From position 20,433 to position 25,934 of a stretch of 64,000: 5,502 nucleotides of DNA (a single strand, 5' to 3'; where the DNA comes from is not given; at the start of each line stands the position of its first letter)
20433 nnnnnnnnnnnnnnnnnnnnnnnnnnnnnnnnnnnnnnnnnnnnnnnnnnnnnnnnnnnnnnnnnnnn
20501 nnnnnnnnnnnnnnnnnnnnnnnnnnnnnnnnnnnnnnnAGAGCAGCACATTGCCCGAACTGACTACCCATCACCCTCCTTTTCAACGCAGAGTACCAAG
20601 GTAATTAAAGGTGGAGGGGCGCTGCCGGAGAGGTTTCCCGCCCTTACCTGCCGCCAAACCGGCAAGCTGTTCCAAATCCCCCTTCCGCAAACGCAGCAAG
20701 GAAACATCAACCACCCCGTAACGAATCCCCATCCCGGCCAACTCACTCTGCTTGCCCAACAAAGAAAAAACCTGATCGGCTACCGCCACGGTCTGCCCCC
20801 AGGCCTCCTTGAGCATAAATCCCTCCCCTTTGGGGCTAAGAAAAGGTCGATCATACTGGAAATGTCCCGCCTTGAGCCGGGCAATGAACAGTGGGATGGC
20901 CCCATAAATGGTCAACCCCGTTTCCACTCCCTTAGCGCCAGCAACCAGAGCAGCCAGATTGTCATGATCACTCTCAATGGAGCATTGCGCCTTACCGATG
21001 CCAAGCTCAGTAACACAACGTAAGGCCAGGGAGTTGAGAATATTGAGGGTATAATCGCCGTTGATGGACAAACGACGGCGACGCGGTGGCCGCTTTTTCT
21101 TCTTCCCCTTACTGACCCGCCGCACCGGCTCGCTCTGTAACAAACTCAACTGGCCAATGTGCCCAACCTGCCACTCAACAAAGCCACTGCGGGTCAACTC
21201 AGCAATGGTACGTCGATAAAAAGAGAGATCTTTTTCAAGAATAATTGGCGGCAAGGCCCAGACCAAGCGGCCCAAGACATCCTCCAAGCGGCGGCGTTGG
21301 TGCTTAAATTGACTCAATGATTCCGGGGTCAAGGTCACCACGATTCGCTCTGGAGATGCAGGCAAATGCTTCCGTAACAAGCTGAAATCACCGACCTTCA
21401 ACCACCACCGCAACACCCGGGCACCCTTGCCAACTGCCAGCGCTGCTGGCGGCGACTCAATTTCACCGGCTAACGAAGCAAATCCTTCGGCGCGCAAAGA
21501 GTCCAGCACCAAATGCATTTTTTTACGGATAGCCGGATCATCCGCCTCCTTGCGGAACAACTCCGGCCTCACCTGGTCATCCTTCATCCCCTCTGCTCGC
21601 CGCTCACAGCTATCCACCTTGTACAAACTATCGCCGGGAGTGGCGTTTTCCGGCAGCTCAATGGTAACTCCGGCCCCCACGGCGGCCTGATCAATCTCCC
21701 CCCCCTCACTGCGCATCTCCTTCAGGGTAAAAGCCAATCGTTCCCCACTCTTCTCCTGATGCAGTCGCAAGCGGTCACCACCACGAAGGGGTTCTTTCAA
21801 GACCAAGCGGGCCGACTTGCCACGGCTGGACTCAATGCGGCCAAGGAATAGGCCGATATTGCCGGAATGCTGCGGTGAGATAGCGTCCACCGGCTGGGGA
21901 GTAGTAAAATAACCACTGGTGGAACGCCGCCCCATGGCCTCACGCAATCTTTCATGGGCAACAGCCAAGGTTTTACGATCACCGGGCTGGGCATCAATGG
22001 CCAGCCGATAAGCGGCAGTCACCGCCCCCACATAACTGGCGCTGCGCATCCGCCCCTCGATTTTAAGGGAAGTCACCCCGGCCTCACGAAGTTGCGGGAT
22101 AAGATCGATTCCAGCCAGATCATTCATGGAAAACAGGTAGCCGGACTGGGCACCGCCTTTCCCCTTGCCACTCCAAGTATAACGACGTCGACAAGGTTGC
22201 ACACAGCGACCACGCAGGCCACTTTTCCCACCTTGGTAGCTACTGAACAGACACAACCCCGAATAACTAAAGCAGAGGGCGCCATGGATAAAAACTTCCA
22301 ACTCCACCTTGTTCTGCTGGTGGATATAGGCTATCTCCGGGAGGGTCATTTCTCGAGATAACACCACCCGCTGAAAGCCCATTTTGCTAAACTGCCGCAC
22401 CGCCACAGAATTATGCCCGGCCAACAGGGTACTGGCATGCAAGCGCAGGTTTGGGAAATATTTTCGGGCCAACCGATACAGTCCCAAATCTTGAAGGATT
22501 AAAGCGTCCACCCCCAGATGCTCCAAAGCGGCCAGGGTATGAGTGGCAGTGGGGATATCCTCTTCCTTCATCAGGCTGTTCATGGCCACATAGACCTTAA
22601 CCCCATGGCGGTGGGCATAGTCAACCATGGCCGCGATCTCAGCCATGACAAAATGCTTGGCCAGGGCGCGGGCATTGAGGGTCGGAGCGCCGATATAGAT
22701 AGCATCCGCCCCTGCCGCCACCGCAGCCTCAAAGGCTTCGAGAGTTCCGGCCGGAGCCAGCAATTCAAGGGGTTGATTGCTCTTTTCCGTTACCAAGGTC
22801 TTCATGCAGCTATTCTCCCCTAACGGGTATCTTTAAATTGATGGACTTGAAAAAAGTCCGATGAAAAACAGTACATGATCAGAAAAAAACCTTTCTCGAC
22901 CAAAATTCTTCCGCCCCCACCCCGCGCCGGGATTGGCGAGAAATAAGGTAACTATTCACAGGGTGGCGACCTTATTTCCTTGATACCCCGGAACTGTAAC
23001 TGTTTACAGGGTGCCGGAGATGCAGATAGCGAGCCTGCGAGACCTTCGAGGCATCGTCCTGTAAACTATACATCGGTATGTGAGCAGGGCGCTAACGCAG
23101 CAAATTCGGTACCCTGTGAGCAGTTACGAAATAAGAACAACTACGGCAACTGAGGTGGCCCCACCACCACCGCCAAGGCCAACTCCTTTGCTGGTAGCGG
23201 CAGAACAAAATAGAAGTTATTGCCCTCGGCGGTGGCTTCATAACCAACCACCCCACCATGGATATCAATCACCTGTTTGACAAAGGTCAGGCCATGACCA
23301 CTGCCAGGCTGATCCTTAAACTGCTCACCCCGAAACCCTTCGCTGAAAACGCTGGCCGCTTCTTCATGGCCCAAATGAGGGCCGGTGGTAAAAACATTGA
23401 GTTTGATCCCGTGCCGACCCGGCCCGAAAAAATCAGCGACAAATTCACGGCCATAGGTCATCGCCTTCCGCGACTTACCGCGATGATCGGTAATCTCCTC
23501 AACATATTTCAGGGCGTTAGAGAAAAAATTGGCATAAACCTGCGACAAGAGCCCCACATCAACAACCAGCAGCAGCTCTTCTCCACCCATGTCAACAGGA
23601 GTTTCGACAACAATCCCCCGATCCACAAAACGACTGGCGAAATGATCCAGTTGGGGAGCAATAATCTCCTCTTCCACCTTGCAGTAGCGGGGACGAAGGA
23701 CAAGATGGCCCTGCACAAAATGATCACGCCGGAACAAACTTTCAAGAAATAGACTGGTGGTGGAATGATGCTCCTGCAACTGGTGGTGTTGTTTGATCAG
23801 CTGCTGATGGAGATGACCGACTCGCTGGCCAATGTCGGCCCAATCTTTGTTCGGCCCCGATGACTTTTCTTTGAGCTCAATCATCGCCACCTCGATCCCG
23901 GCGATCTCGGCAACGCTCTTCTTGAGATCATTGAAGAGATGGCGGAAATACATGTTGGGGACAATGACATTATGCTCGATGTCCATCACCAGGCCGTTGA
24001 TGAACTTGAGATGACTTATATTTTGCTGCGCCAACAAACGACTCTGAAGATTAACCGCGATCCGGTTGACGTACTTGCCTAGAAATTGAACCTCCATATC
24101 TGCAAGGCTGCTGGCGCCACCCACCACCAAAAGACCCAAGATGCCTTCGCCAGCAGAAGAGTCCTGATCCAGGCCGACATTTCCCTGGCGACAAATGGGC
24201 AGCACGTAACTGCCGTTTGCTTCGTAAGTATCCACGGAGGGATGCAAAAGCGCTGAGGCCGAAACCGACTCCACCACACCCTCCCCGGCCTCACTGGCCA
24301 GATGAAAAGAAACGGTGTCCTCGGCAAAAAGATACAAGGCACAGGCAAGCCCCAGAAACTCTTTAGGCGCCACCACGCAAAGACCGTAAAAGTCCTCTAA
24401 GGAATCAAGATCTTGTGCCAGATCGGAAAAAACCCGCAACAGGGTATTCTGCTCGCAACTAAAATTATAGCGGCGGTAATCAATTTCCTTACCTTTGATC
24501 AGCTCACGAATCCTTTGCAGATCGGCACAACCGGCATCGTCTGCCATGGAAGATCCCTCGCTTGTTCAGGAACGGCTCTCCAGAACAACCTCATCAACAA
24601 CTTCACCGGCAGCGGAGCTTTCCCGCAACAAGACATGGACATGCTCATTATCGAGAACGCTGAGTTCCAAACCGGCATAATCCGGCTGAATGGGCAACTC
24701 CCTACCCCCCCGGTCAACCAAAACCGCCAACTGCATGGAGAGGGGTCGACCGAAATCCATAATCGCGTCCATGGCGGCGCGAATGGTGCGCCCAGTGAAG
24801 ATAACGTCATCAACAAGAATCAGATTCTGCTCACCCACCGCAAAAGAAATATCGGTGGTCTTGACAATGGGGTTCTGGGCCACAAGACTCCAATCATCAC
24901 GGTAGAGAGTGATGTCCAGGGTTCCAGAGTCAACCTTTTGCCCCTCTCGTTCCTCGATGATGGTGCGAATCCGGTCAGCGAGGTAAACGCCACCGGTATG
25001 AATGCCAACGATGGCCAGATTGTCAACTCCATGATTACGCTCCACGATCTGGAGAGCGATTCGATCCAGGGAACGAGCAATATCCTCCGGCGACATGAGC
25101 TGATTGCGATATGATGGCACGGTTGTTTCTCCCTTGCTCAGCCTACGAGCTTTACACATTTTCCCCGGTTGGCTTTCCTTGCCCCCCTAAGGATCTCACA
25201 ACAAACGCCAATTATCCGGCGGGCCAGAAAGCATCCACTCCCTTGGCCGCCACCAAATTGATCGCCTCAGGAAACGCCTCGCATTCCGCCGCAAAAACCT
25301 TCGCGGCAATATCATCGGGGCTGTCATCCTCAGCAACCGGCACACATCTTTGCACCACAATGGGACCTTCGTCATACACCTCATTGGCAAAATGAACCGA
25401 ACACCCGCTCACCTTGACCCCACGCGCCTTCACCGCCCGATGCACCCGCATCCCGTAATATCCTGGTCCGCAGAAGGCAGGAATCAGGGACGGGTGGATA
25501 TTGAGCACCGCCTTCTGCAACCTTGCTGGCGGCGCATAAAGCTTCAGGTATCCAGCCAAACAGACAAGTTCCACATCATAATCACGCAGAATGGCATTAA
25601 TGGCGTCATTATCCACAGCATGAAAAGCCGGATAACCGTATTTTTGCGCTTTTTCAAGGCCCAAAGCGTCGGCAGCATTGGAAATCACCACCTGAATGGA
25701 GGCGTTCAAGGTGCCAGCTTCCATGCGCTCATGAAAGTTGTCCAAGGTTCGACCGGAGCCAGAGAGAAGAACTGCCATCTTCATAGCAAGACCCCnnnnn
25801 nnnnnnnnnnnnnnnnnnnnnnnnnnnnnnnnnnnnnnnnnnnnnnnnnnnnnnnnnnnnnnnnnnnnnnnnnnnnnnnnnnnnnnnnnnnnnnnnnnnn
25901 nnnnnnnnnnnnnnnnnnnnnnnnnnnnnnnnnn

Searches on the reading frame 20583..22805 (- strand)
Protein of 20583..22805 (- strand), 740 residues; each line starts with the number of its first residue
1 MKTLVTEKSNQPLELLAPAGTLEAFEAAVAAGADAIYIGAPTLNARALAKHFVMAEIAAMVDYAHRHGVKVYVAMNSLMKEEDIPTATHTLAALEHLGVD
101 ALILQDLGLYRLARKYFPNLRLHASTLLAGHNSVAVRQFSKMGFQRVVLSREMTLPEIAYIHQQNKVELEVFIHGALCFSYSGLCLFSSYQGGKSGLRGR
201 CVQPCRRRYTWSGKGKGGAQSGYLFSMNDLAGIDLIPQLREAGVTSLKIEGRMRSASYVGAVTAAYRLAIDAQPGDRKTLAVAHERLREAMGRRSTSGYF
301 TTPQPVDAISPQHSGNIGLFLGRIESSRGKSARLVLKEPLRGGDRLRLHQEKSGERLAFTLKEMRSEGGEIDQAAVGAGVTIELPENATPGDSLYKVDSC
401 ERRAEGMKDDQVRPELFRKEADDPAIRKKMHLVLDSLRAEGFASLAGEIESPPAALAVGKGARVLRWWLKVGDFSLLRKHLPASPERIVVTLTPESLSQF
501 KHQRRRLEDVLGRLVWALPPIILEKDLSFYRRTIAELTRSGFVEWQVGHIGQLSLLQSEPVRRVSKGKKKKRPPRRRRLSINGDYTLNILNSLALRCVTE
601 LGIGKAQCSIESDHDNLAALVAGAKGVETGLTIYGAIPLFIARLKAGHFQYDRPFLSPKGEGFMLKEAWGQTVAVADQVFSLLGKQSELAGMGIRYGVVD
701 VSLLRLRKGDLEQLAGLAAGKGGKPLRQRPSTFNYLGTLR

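Call 6: search_protein_families(library=pfam, proteins=[window:20583-22805:-], max_evalue=0.001)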
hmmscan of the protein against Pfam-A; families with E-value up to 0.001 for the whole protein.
window:20583-22805:- (740 aa): 1 family
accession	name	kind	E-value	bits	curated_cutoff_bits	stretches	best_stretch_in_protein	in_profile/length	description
PF01136.24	Peptidase_U32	-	2e-72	243.7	22.4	1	86-301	3-228/233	Peptidase family U32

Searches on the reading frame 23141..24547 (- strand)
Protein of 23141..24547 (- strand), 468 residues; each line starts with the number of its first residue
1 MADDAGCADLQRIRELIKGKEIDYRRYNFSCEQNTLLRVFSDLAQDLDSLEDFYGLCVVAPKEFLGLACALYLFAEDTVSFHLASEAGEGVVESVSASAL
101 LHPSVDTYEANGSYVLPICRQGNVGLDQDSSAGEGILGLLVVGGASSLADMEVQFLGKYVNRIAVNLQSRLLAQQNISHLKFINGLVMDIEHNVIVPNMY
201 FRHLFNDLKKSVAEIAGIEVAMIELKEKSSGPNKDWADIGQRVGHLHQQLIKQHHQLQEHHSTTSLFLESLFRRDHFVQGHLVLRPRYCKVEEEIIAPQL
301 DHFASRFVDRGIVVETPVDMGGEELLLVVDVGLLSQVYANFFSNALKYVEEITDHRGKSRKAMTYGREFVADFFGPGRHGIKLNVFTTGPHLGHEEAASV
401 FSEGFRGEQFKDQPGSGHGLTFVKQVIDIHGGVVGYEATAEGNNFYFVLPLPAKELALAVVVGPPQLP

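Call 6: search_protein_families(library=pfam, proteins=[window:23141-24547:-], max_evalue=0.001)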
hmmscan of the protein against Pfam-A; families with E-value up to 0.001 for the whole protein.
window:23141-24547:- (468 aa): 1 family
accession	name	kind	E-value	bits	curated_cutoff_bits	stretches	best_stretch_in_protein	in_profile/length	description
PF02518.31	HATPase_c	-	2e-08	35.1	26.4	1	332-452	4-110/111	Histidine kinase-, DNA gyrase B-, and HSP90-like ATPase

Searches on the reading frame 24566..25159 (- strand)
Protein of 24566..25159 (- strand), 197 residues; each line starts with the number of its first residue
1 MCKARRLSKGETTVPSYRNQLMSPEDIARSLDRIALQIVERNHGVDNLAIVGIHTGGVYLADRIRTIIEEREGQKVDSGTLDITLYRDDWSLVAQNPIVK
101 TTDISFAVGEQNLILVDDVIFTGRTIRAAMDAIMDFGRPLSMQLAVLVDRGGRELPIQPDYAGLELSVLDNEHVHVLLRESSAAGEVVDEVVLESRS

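Call 6: search_protein_families(library=pfam, proteins=[window:24566-25159:-], max_evalue=0.001)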
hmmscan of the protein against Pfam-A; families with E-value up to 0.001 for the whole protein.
window:24566-25159:- (197 aa): 1 family
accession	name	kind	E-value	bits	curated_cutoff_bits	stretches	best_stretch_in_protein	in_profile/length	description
PF00156.33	Pribosyltran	-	4.9e-17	62.1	26.3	1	26-176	10-151/158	Phosphoribosyl transferase domain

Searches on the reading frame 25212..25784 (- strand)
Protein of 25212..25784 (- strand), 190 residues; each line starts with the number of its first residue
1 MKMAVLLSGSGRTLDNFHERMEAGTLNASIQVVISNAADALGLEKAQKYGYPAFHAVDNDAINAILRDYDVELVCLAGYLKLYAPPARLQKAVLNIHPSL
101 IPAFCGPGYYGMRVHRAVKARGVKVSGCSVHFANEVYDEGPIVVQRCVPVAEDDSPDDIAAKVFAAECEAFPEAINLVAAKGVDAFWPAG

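Call 6: search_protein_families(library=pfam, proteins=[window:25212-25784:-], max_evalue=0.001)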
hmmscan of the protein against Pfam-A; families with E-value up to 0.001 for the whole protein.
window:25212-25784:- (190 aa): 1 family
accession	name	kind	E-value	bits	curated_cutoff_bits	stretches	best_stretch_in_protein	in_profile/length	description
PF00551.24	Formyl_trans_N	-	8.7e-34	117.3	26.1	1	1-175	1-181/181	Formyl transferase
